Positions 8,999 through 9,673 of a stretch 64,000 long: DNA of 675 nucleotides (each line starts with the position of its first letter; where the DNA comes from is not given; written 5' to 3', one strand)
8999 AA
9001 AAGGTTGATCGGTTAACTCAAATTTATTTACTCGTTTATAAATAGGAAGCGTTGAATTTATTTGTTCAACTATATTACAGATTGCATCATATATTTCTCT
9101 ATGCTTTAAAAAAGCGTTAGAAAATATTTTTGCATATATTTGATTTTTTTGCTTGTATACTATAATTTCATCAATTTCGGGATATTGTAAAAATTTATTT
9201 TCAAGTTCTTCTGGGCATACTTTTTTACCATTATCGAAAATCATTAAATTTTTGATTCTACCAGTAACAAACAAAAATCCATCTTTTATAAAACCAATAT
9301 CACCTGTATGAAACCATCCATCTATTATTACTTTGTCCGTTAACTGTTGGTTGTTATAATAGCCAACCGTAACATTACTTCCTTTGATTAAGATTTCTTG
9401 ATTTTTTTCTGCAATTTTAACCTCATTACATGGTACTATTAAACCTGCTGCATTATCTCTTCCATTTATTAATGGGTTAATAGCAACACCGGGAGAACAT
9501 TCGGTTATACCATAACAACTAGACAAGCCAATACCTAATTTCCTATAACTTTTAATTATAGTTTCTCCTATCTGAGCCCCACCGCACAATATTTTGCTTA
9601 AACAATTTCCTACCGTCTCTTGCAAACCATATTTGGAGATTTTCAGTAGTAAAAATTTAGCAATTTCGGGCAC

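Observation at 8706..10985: Dedicated acyl-loading module (FadD/FAAL-like ligase translationally coupled to a stand-alone carrier protein) plus a GNAT, outside any fatty-acid, PKS or NRPS context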

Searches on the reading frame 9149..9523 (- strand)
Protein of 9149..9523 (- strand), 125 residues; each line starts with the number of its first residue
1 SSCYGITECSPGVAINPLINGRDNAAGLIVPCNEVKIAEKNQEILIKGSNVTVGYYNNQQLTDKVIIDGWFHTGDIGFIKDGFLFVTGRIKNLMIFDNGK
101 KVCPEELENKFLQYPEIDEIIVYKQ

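Call 38: search_solved_structures(query=window:9149-9523:-, max_evalue=1e-8, show_alignments=5)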
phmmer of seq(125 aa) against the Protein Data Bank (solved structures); distinct sequences matched with E-value up to 1e-8: 42.
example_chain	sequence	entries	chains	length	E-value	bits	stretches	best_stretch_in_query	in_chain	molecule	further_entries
6qjz_A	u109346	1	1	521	1.9e-17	66.8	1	33-122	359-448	oxalyl CoA-synthetase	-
2d1q_A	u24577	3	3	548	7.7e-16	61.6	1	3-118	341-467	Luciferin 4-monooxygenase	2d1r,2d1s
2d1t_A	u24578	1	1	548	8e-16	61.5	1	3-118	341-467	Luciferin 4-monooxygenase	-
6k4c_A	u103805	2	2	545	1.3e-15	60.9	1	4-118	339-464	Ancestral luciferase AncLamp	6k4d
5ie0_A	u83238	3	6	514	3.5e-15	59.4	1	34-121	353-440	Oxalate--CoA ligase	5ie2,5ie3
4m46_A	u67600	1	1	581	4.3e-15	59.1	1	3-117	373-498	Luciferase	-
3qya_A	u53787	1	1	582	5.8e-15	58.7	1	4-117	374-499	Luciferase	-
6q2m_A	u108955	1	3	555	1.5e-14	57.4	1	3-118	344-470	Luciferin 4-monooxygenase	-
6abh_A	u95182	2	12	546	2.1e-14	56.9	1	40-119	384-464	Red-bioluminescence eliciting luciferase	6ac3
6hps_A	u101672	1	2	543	2.4e-14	56.7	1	3-118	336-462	Luciferin 4-monooxygenase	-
1ba3_A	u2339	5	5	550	2.4e-14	56.7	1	3-118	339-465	LUCIFERASE | Luciferin 4-monooxygenase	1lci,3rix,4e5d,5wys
5kyt_A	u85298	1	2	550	2.5e-14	56.7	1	3-118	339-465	Luciferin 4-monooxygenase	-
3iep_A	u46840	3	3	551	2.5e-14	56.7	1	3-118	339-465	Luciferin 4-monooxygenase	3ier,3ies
4g36_A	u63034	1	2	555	2.5e-14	56.7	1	3-118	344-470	Luciferin 4-monooxygenase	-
5dv9_A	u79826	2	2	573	2.7e-14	56.6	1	3-118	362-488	Luciferin 4-monooxygenase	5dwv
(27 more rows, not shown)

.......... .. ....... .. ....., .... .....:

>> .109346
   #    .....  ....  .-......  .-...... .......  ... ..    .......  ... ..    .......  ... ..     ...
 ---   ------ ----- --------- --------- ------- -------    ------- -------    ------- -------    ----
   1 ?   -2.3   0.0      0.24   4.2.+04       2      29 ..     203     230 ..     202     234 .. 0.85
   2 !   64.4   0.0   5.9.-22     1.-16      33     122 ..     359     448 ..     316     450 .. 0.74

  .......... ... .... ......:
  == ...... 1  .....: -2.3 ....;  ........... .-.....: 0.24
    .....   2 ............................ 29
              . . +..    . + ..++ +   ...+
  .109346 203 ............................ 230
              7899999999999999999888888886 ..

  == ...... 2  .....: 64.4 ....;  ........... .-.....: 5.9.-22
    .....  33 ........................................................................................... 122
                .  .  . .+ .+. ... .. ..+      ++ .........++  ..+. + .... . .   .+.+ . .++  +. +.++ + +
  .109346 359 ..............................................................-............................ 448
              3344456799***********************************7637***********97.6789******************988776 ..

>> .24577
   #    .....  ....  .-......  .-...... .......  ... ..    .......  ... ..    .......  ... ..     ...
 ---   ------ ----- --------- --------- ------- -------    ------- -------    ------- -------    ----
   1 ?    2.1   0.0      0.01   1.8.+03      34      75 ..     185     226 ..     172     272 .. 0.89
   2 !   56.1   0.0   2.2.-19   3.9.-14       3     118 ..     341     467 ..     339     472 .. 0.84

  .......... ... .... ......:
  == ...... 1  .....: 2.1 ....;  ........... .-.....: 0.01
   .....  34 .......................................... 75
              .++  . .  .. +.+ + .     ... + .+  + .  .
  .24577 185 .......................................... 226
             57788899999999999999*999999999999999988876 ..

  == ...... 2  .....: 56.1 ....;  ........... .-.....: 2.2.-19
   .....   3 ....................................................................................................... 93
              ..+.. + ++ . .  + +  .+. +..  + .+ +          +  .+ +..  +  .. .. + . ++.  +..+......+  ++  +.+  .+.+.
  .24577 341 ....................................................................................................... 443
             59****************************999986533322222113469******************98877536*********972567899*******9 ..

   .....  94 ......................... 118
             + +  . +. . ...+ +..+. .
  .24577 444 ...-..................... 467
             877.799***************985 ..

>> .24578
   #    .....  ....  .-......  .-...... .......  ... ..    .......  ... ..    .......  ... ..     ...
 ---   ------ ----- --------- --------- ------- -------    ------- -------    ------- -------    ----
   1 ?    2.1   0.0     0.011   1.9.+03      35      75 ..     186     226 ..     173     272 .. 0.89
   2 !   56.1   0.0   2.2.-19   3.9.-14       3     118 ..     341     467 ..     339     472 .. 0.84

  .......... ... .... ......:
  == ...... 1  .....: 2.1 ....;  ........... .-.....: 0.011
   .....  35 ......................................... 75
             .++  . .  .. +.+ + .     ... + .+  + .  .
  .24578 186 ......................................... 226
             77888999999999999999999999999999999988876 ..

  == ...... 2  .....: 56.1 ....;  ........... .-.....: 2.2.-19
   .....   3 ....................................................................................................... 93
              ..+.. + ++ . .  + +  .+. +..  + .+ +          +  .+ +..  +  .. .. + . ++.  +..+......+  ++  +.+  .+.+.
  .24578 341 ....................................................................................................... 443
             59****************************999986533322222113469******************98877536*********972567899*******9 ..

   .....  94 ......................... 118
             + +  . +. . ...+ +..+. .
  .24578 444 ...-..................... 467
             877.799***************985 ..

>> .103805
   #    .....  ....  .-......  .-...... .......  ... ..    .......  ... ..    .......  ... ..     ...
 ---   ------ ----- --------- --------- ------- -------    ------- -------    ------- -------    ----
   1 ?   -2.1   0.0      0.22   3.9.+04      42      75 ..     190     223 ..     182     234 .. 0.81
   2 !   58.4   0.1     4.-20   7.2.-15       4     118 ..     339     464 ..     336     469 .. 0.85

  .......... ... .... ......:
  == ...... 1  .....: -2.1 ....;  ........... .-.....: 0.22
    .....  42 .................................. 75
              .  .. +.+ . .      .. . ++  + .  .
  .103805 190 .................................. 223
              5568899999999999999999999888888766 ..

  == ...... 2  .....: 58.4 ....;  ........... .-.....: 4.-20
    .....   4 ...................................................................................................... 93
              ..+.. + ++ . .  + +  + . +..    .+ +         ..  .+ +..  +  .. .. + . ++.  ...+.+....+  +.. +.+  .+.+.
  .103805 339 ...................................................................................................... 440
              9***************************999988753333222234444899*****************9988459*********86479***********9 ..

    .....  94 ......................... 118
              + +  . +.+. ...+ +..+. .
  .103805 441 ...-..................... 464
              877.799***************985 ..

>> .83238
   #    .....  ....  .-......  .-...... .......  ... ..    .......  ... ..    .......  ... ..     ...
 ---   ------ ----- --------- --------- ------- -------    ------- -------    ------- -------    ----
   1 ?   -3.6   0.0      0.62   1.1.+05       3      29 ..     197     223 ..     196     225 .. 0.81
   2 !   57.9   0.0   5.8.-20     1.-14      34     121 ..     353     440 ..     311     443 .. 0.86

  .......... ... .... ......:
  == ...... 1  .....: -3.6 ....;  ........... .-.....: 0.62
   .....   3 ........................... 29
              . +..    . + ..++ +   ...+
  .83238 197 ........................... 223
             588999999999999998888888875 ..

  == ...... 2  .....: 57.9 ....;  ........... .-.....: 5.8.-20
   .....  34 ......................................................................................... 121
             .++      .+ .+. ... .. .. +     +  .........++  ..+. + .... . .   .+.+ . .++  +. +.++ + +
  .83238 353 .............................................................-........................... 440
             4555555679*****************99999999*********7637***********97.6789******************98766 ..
